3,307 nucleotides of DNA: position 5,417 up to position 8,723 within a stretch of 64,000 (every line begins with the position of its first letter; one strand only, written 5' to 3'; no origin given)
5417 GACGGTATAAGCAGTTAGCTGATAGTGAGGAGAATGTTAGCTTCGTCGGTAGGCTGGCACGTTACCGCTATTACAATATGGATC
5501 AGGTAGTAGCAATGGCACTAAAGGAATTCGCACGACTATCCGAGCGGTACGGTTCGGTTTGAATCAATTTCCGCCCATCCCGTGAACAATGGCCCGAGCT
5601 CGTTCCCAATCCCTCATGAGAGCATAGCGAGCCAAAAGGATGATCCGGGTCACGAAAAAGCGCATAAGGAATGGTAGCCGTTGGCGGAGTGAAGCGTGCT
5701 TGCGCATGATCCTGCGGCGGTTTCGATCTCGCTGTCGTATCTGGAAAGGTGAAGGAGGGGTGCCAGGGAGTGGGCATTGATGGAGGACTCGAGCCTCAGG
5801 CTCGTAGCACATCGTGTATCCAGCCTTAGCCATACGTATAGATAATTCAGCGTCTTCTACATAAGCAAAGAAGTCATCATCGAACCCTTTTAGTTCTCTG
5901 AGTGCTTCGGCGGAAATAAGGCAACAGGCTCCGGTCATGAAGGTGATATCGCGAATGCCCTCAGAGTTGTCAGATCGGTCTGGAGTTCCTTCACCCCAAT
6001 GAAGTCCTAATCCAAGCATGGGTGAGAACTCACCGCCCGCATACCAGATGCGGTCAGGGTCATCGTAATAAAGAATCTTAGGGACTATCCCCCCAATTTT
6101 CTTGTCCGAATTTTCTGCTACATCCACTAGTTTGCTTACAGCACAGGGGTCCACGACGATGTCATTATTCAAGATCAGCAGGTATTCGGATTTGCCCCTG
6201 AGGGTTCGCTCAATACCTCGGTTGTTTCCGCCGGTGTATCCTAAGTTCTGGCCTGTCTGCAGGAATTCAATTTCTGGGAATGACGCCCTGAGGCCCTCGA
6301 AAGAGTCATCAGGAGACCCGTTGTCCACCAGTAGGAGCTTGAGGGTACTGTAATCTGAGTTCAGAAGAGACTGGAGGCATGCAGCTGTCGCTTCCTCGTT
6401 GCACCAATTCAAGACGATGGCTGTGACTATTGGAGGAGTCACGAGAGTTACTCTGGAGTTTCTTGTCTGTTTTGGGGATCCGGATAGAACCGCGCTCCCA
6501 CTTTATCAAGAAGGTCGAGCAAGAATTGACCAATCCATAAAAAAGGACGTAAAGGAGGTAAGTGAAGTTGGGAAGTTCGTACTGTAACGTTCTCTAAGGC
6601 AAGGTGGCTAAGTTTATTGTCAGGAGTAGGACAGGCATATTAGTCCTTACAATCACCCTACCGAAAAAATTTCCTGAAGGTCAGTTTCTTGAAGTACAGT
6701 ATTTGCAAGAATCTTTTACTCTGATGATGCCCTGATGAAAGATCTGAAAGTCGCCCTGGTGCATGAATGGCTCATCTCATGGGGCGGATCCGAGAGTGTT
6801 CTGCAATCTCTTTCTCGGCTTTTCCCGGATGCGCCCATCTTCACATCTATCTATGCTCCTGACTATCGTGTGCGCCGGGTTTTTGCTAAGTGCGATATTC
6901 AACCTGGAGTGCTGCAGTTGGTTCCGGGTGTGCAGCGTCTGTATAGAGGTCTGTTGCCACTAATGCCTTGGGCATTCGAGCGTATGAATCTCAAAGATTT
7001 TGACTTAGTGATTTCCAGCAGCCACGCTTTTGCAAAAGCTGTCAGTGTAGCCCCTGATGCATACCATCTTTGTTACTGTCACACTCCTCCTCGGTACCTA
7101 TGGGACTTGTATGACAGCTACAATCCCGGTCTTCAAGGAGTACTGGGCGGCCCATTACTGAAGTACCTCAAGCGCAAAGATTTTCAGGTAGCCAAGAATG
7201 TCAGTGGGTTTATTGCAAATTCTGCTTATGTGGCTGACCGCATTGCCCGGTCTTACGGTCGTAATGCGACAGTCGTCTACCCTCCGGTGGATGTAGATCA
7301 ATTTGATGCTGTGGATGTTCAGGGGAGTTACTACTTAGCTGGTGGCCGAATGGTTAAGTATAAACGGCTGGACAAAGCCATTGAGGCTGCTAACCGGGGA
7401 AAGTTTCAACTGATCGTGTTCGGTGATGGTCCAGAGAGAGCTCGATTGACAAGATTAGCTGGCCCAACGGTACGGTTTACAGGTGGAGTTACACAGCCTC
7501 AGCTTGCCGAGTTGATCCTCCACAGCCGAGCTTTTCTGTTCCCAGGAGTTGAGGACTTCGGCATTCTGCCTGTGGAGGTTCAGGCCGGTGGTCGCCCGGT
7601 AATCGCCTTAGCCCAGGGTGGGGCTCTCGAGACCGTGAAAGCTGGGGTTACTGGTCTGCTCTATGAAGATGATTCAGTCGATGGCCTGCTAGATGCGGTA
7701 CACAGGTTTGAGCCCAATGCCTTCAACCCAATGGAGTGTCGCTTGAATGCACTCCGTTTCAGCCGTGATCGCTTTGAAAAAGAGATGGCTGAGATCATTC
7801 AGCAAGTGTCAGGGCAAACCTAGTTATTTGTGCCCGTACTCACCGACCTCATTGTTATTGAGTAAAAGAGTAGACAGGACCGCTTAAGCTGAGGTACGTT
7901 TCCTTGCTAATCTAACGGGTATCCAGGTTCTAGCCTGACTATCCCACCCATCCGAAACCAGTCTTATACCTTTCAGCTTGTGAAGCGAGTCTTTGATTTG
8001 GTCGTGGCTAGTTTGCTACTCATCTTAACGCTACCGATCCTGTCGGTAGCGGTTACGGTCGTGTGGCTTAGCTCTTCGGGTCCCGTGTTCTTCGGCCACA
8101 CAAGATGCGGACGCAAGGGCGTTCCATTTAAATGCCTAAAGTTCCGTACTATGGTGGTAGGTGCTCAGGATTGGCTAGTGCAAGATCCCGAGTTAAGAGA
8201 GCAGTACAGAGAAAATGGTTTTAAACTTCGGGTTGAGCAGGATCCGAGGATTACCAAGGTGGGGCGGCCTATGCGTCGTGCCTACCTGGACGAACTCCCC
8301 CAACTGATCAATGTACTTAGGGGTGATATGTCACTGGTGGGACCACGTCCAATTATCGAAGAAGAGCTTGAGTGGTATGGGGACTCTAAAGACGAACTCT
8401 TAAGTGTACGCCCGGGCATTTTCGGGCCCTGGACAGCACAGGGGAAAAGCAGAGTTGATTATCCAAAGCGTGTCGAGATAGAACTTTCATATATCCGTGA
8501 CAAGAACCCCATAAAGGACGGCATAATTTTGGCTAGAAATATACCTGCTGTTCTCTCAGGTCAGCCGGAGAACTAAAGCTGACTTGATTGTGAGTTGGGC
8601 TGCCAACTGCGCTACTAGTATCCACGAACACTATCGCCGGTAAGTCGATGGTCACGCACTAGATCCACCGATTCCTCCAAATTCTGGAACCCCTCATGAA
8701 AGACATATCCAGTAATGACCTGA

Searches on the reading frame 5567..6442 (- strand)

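Call 16: search_protein_families(library=pfam, proteins=[window:5567-6442:-])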
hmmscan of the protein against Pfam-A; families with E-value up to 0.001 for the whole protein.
window:5567-6442:- (292 aa): 4 families
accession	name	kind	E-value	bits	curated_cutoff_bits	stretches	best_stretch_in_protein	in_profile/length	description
PF00535.33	Glycos_transf_2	-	1.6e-15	57.8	23.3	1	15-184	8-167/168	Glycosyl transferase family 2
PF13641.12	Glyco_tranf_2_3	-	1.9e-15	58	27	1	3-241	1-225/230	Glycosyltransferase like family 2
PF13632.12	Glyco_trans_2_3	-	2.4e-10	41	27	1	88-273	2-174/198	Glycosyl transferase family group 2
PF13506.12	Glyco_transf_21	-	0.00087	19.2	21.7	0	83-216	29-149/174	Glycosyl transferase family 21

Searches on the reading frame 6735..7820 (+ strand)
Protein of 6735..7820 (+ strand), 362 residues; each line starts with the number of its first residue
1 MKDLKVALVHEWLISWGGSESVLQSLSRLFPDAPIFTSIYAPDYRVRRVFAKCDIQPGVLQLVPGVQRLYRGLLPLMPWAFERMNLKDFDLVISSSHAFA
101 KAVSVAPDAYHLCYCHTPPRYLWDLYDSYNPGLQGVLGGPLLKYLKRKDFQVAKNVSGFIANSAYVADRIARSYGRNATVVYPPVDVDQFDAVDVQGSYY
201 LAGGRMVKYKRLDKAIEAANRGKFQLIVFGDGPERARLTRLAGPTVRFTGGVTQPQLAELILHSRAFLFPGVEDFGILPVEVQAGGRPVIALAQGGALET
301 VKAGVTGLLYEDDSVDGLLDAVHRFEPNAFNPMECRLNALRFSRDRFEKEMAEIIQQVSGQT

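Call 4: search_protein_families(library=pfam, proteins=[window:6735-7820:+])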
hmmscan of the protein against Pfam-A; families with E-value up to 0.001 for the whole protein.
window:6735-7820:+ (362 aa): 3 families
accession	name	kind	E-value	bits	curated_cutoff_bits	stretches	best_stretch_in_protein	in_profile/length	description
PF00534.26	Glycos_transf_1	-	7.9e-20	71.5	26.4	1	200-328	18-158/172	Glycosyl transferases group 1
PF13692.12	Glyco_trans_1_4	-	4.7e-17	63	27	1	204-324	8-138/142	Glycosyl transferases group 1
PF13439.12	Glyco_transf_4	-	4.1e-12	46.9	28.5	1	16-188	1-169/170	Glycosyltransferase Family 4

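Call 5: search_protein_families(library=ncbifam, proteins=[window:6735-7820:+])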
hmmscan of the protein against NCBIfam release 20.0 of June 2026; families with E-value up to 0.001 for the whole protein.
window:6735-7820:+ (362 aa): 9 families
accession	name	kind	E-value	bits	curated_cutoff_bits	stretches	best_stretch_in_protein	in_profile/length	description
TIGR03999.1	thiol_BshA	equivalog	1.6e-07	30.6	273.7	1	221-350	227-360/375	N-acetyl-alpha-D-glucosaminyl L-malate synthase BshA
TIGR03449.1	mycothiol_MshA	equivalog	3.3e-07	29.5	462.5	1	245-325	285-366/406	D-inositol-3-phosphate glycosyltransferase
TIGR03088.1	stp2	hypoth_equivalog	4.4e-07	29.3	409.05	1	220-329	226-339/374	TIGR03088 family PEP-CTERM/XrtA system glycosyltransferase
TIGR02149.1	glgA_Coryne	subfamily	5.5e-07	29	302.4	1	252-320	272-336/391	glycogen synthase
TIGR04047.1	MSMEG_0565_glyc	hypoth_equivalog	3e-06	26.6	259.85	0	242-304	256-318/373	MSMEG_0565 family glycosyltransferase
TIGR04063.1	stp3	hypoth_equivalog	3.1e-05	23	442.05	1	220-346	241-378/397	TIGR04063 family PEP-CTERM/XrtA system glycosyltransferase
NF001901.0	PRK00654.1-5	equivalog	4.1e-05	22.3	649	1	201-342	320-468/502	glycogen synthase GlgA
NF053787.1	GlcN_PG_synth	equivalog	7.7e-05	21.7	480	1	203-328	203-326/361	N-acetylglucosaminyl phosphatidylglycerol synthase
NF041876.1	EPS_EpsE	equivalog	0.00036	19.9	400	1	244-328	276-361/389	exopolysaccharide biosynthesis GT4 family glycosyltransferase EpsE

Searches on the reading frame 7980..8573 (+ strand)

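Call 4: search_protein_families(library=pfam, proteins=[window:7980-8573:+])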
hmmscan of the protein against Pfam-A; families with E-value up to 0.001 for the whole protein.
window:7980-8573:+ (198 aa): 1 family
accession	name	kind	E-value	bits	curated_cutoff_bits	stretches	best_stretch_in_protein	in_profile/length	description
PF02397.22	Bac_transf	-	2.9e-53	180.5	27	1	2-192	1-178/179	Bacterial sugar transferase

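Call 5: search_protein_families(library=ncbifam, proteins=[window:7980-8573:+])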
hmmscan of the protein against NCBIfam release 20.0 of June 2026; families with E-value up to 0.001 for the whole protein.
window:7980-8573:+ (198 aa): 10 families
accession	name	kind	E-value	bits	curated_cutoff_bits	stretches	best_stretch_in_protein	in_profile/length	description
TIGR03022.1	WbaP_sugtrans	subfamily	3.7e-66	224.3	403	1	1-194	258-452/456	undecaprenyl-phosphate galactose phosphotransferase WbaP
TIGR03025.1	EPS_sugtrans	subfamily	6.8e-65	220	295.55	1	1-195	257-442/445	exopolysaccharide biosynthesis polyprenyl glycosylphosphotransferase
NF052601.1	undeca_RfbP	equivalog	6.4e-59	199.2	330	1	1-192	44-236/244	undecaprenyl-phosphate galactose phosphotransferase family protein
TIGR03023.1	WcaJ_sugtrans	equivalog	7.1e-46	157.4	410.75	1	1-194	262-449/453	undecaprenyl-phosphate glucose phosphotransferase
NF041877.1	EPS_EpsZ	equivalog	1.8e-45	155.5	800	1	1-195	265-456/459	exopolysaccharide biosynthesis polyisoprenyl-phosphate hexose-1-phosphate transferase EpsZ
NF011751.0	PRK15204.1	equivalog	7.3e-45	153.4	907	1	1-192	279-470/476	undecaprenyl-phosphate galactose phosphotransferase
TIGR03013.1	EpsB_2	subfamily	1.6e-35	123.1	393.35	1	1-194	254-439/443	TIGR03013 family XrtA/PEP-CTERM system glycosyltransferase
NF007518.0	PRK10124.1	equivalog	5.8e-31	107.7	684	1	1-175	273-441/464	undecaprenyl-phosphate glucose phosphotransferase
NF045514.1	glycotran_HepC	equivalog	2.7e-26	92.2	140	1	1-126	116-213/220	heterocyst development glycosyltransferase HepC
NF050817.1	PolSacchBiosHfsE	equivalog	2.5e-23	82.6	750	1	1-125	271-382/467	polysaccharide biosynthesis protein HfsE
